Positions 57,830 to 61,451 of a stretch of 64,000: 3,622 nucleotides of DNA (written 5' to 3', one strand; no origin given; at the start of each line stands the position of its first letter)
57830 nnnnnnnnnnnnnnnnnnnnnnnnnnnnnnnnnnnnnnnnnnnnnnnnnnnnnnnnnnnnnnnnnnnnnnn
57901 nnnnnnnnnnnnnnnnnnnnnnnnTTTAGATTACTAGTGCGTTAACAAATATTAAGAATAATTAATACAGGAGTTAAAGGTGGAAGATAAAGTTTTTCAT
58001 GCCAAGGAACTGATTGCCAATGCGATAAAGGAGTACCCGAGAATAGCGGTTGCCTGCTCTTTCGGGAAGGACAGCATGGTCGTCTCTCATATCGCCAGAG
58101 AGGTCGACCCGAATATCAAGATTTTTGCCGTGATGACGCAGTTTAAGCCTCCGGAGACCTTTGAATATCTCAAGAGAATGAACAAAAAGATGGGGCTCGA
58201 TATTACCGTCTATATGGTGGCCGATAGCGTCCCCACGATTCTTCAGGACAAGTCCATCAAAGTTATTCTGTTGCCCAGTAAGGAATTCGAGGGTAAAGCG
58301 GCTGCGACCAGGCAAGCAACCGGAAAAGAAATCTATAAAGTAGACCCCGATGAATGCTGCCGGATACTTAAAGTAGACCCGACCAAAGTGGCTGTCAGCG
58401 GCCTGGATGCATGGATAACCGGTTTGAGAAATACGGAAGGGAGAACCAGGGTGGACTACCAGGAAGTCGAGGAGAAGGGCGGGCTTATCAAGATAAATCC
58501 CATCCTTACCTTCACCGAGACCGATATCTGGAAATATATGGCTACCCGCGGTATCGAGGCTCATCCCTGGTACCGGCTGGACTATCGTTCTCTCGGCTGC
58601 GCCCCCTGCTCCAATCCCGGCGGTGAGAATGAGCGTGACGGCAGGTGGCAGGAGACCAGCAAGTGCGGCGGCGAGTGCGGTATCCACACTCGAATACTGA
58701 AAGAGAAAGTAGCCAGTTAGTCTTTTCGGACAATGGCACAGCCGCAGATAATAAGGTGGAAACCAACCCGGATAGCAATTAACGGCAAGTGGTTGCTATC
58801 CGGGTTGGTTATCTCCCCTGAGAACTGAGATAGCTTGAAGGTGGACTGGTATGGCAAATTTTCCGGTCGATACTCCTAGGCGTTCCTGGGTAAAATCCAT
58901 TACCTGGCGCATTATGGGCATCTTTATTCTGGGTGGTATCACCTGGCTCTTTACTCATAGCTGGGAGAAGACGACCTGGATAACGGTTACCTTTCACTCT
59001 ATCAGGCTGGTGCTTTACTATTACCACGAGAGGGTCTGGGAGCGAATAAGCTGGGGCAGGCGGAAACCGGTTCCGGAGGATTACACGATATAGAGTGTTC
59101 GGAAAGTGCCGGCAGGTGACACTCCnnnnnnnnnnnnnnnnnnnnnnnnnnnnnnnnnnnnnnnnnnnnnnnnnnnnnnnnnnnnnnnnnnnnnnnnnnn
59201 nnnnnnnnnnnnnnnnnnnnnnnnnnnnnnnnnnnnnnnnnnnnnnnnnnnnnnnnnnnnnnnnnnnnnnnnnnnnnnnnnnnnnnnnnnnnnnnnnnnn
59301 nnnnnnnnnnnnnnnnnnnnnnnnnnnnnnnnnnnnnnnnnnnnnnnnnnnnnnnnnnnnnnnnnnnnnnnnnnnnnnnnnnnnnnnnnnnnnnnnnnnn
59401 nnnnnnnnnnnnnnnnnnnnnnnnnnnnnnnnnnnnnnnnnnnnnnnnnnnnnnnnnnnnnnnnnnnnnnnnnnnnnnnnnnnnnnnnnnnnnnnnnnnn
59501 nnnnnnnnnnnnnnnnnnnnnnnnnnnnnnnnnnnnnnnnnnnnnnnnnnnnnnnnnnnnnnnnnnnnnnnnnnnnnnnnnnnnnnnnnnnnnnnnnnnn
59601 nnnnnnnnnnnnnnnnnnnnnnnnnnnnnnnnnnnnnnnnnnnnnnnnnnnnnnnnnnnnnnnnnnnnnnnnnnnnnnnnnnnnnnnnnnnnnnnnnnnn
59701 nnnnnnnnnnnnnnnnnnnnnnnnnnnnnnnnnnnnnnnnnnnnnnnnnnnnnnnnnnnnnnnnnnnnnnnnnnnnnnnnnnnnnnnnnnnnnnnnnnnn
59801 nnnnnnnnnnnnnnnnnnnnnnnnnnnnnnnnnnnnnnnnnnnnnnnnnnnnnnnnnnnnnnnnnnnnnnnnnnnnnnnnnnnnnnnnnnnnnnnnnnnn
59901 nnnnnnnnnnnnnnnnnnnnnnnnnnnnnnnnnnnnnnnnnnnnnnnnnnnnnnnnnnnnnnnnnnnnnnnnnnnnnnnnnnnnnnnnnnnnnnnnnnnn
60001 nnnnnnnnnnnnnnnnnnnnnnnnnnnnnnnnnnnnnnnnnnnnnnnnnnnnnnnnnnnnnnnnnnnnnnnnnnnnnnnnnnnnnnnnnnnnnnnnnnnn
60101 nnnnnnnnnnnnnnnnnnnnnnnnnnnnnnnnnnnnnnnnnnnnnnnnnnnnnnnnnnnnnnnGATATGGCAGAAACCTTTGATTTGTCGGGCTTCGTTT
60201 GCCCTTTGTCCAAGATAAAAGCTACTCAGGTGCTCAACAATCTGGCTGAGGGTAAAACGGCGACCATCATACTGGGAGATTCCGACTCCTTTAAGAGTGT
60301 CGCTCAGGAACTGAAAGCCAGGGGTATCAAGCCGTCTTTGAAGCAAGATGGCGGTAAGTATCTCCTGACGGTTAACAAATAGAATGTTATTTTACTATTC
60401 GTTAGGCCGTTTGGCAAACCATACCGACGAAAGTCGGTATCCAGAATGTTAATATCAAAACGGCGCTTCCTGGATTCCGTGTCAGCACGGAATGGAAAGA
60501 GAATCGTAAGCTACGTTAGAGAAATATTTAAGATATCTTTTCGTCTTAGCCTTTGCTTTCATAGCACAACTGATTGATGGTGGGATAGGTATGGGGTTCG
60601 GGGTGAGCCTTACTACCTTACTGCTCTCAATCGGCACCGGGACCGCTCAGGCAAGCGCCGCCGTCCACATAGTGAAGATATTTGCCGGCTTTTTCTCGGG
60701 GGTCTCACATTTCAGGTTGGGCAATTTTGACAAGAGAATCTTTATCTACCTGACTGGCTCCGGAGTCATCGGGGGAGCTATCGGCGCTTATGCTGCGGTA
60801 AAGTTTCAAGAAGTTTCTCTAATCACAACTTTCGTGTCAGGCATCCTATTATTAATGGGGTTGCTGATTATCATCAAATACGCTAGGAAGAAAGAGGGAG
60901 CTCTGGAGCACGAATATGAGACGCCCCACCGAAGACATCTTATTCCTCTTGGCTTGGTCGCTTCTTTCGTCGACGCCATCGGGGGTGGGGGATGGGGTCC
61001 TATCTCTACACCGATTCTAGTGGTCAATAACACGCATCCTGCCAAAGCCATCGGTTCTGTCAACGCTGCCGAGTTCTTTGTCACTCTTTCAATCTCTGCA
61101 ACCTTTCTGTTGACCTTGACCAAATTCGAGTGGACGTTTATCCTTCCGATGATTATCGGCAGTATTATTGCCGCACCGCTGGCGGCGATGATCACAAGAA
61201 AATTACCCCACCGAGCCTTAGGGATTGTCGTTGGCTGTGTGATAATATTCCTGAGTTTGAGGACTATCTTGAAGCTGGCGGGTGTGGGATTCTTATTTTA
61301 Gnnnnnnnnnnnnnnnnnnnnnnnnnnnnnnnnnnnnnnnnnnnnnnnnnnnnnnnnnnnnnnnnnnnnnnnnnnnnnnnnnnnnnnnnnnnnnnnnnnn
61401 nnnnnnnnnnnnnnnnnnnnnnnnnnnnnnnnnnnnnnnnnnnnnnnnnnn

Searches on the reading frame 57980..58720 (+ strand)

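Call 40: search_protein_families(library=pfam, proteins=[window:57980-58720:+], max_evalue=0.00001)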
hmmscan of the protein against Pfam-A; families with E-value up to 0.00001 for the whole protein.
window:57980-58720:+ (246 aa): 1 family
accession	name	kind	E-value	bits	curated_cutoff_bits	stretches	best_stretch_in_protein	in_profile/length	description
PF01507.26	PAPS_reduct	-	2.9e-38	132.1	22.5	1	22-213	2-175/175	Phosphoadenosine phosphosulfate reductase domain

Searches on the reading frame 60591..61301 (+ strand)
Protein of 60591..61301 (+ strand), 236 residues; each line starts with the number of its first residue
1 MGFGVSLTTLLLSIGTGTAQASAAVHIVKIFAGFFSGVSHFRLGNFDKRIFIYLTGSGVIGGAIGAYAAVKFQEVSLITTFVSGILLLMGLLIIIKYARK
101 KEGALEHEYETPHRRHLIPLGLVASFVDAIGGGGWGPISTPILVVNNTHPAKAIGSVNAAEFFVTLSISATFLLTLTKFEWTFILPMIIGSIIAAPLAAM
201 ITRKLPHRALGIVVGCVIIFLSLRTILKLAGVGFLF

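Call 9: search_protein_families(library=pfam, proteins=[window:60591-61301:+], max_evalue=0.001)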
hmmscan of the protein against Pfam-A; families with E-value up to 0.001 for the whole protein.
window:60591-61301:+ (236 aa): 1 family
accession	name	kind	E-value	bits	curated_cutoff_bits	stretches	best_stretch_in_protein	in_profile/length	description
PF01925.25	TauE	-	4e-32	112.2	32.6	1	1-224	17-236/237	Sulfite exporter TauE/SafE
